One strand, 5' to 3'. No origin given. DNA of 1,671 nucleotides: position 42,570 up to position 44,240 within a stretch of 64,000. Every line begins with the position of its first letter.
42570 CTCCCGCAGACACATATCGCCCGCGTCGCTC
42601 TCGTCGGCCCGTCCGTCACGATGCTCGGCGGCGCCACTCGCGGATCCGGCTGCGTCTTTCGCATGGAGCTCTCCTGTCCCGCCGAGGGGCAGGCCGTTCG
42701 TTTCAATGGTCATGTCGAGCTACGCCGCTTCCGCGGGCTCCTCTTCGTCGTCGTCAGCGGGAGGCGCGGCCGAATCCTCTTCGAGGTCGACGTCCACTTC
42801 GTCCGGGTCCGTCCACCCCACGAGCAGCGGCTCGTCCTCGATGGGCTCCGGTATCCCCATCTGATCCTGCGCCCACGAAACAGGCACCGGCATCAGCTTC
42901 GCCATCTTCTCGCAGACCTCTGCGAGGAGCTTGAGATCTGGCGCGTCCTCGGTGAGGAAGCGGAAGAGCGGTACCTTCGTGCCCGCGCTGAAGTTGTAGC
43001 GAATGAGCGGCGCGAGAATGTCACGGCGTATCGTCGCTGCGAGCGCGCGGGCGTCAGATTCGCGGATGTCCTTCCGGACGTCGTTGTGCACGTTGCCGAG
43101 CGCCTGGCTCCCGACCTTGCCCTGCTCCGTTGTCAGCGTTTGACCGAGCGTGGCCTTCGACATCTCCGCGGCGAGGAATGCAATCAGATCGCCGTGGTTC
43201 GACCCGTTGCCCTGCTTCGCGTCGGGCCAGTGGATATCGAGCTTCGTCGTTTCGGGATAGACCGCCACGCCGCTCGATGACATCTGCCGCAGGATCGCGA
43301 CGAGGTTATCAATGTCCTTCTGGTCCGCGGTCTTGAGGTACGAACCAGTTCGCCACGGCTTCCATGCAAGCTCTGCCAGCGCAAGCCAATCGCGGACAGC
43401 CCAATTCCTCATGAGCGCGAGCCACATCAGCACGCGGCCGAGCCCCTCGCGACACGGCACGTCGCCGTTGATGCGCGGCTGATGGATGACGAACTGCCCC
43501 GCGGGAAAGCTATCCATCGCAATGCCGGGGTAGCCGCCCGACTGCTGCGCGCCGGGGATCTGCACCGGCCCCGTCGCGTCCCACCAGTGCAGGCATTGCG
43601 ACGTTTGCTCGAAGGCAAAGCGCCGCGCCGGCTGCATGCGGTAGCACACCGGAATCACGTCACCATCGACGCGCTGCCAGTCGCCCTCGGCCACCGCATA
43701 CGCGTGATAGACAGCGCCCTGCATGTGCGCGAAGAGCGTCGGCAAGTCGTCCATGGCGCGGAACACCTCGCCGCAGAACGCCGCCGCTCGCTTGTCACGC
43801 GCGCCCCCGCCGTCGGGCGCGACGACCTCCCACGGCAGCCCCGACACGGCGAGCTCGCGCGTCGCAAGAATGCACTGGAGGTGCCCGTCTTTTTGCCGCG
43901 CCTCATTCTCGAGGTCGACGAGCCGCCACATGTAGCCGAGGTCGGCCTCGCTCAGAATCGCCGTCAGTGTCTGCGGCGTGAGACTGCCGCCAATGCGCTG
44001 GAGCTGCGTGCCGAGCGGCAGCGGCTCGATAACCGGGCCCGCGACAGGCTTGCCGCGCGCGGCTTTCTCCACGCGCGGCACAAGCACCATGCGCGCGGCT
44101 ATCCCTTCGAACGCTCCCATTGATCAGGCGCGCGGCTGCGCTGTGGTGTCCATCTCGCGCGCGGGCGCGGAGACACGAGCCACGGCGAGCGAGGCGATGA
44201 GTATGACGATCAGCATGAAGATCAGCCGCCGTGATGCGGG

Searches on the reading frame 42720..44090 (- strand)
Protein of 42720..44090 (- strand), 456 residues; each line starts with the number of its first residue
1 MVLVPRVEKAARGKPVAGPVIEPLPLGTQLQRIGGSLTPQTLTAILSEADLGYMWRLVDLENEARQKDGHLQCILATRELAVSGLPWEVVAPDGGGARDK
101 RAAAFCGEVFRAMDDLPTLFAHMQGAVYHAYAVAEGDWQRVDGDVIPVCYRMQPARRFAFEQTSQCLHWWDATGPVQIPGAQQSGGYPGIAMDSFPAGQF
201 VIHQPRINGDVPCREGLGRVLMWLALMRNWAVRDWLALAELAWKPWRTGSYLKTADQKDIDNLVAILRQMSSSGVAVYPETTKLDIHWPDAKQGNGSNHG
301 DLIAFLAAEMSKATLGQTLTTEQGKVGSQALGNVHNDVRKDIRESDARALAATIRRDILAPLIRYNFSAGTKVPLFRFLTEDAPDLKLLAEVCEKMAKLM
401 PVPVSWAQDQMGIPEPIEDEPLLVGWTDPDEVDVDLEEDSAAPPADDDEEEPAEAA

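Call 92: search_protein_families(library=pfam, proteins=[window:42720-44090:-], max_evalue=0.01)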
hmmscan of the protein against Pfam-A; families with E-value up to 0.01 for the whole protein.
window:42720-44090:- (456 aa): 1 family
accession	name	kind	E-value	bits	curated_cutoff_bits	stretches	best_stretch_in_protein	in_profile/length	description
PF06074.18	Portal_Mu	-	1.2e-72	245.5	23.9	1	60-413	3-336/336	Portal protein of Mu bacteriophage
